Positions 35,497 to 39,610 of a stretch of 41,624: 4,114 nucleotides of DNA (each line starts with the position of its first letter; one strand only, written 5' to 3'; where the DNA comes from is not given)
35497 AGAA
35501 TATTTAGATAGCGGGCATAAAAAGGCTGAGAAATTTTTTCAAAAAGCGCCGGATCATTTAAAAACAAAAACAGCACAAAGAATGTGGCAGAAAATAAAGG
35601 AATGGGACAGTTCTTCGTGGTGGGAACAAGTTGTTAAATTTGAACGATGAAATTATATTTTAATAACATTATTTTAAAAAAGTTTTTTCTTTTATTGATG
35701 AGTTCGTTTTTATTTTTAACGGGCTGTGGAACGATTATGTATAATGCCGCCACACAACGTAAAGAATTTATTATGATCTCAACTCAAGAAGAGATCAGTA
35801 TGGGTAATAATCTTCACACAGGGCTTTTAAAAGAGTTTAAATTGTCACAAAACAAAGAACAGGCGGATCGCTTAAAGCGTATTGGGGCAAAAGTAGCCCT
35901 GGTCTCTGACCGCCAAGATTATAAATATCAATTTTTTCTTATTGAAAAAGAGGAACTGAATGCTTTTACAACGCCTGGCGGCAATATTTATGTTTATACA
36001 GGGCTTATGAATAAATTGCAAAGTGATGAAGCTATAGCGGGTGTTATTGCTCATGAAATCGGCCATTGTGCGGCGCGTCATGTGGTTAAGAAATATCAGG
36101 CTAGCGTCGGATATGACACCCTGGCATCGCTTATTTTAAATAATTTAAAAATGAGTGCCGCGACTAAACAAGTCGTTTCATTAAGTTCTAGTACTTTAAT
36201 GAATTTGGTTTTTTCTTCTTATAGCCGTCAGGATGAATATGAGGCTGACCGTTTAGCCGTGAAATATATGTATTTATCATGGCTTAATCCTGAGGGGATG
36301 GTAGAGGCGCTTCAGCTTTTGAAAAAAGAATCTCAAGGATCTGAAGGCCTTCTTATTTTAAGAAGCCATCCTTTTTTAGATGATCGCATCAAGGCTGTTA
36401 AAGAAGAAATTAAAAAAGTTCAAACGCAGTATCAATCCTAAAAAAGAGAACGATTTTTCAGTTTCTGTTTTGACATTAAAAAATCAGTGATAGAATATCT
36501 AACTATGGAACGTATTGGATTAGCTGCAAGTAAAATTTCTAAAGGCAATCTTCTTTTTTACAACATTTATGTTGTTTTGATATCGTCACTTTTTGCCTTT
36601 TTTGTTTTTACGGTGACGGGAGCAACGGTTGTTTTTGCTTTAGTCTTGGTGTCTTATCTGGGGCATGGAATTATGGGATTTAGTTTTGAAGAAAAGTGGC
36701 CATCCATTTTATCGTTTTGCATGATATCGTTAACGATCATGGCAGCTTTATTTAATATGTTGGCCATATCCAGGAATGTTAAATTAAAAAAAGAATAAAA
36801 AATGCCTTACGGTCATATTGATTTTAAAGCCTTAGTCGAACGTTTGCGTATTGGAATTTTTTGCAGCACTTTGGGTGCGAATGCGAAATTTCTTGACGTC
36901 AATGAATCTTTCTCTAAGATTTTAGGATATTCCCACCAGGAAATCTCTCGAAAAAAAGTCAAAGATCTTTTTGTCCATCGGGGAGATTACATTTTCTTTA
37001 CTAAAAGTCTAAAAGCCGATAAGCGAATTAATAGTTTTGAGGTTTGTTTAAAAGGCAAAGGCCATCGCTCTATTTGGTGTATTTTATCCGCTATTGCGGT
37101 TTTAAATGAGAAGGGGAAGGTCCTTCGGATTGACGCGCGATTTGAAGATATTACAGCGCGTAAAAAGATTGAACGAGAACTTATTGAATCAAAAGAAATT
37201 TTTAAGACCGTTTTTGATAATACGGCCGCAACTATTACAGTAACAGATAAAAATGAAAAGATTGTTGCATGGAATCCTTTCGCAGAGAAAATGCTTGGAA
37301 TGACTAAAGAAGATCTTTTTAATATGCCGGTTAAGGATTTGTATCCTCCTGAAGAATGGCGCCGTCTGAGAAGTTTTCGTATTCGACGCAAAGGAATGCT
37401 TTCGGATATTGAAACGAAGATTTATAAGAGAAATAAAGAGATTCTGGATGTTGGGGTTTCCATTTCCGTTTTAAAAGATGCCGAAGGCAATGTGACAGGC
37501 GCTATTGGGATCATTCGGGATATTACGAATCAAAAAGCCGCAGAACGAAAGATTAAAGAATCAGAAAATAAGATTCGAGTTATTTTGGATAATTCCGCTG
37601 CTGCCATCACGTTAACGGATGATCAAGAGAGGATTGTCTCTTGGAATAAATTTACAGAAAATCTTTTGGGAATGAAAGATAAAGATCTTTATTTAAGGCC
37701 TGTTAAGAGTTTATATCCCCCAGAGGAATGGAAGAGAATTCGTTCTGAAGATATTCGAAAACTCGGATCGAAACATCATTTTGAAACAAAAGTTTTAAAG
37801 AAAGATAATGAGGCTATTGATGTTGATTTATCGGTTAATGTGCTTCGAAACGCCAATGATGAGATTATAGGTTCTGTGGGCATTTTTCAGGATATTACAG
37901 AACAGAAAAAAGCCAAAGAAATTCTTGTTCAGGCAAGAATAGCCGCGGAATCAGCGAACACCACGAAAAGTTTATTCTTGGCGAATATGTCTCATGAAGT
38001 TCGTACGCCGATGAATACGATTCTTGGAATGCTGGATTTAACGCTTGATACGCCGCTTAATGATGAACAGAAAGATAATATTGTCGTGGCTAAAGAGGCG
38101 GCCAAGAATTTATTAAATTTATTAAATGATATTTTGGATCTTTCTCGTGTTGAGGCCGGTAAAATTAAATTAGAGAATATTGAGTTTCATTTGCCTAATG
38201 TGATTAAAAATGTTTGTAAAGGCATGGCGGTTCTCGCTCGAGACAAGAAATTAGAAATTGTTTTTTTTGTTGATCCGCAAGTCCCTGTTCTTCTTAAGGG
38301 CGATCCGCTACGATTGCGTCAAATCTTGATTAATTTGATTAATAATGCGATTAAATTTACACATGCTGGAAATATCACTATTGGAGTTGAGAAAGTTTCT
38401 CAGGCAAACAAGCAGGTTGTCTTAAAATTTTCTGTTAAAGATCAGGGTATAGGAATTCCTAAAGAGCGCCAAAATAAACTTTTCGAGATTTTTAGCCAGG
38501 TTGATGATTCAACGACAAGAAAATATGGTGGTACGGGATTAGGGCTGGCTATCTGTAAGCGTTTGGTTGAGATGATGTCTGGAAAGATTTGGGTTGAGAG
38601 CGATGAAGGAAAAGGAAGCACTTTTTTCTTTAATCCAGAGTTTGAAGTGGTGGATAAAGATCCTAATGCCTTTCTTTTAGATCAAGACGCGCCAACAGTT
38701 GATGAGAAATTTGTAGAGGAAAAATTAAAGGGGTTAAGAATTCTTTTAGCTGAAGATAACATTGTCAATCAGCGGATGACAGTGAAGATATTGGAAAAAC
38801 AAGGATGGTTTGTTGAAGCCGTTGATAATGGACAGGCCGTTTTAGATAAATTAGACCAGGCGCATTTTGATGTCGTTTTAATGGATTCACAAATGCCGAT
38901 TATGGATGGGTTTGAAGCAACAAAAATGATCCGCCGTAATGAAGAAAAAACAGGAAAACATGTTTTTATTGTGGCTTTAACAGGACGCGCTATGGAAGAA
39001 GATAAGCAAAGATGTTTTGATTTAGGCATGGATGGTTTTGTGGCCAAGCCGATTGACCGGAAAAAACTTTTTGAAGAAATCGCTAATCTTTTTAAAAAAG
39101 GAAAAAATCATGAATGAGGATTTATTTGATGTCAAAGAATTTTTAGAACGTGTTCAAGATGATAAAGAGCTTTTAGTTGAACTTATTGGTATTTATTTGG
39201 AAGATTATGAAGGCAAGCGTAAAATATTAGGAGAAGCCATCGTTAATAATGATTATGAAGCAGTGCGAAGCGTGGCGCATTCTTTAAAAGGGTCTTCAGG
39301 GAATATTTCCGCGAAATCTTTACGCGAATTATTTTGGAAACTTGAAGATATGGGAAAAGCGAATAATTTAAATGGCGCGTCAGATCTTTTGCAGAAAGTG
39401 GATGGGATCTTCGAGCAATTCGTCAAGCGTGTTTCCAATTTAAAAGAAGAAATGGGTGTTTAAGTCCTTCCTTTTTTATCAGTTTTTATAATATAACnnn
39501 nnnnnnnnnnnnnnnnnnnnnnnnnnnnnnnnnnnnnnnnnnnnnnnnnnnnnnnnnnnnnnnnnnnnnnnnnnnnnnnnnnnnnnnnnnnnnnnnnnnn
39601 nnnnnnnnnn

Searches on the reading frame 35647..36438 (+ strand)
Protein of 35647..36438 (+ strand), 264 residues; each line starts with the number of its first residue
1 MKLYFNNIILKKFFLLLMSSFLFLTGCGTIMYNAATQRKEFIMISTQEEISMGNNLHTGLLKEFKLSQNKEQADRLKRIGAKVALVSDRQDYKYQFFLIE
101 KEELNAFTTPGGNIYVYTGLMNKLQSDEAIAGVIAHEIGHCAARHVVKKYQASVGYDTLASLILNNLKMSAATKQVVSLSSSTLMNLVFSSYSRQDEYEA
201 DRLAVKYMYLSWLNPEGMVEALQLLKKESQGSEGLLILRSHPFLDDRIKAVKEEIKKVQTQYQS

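Call 31: search_protein_families(library=pfam, proteins=[window:35647-36438:+], max_evalue=0.00001)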
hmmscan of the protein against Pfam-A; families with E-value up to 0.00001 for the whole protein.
window:35647-36438:+ (264 aa): 1 family
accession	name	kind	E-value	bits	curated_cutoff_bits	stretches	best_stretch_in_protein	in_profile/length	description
PF01435.24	Peptidase_M48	-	5.2e-35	121.4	20.3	1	72-254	3-185/186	Peptidase family M48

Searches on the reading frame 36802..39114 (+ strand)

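Call 31: search_protein_families(library=pfam, proteins=[window:36802-39114:+], max_evalue=0.00001)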
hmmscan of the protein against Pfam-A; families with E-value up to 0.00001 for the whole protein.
window:36802-39114:+ (771 aa): 10 families
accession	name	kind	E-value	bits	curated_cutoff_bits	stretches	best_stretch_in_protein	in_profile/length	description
PF13426.13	PAS_9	-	1.8e-39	134.6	27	3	145-242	4-102/103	PAS domain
PF00989.32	PAS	-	1.8e-38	131.5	22.6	3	258-365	3-113/113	PAS fold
PF02518.31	HATPase_c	-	1.2e-32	113.1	26.4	1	500-613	1-108/111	Histidine kinase-, DNA gyrase B-, and HSP90-like ATPase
PF00072.30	Response_reg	-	2.3e-26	92.6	30.2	1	647-760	1-110/111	Response regulator receiver domain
PF08448.16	PAS_4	-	1.4e-23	83.6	23.1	2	138-245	1-109/110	PAS fold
PF13188.13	PAS_8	-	1.9e-20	72.4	21.8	1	132-189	1-61/65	PAS domain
PF00512.31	HisKA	-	1.8e-19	69.9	26.9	1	389-453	2-66/66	His Kinase A (phospho-acceptor) domain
PF08447.18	PAS_3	-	1.3e-17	64.3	25.6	0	155-238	2-89/89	PAS fold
PF13596.12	PAS_10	-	8.3e-07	30.1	22.1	0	260-366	3-106/106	PAS domain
PF12860.13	PAS_7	-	1e-06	29.3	27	0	139-177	2-41/115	PAS fold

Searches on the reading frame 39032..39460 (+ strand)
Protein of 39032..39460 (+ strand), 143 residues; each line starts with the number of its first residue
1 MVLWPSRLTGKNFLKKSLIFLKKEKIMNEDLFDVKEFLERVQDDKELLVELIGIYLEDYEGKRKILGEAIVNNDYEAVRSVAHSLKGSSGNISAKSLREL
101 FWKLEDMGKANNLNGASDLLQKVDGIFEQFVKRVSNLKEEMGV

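Call 31: search_protein_families(library=pfam, proteins=[window:39032-39460:+], max_evalue=0.00001)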
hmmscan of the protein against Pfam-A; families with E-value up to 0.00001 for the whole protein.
window:39032-39460:+ (143 aa): 1 family
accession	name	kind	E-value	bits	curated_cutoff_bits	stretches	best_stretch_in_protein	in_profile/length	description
PF01627.28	Hpt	-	2.1e-12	47.5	24.6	1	50-129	1-80/84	Hpt domain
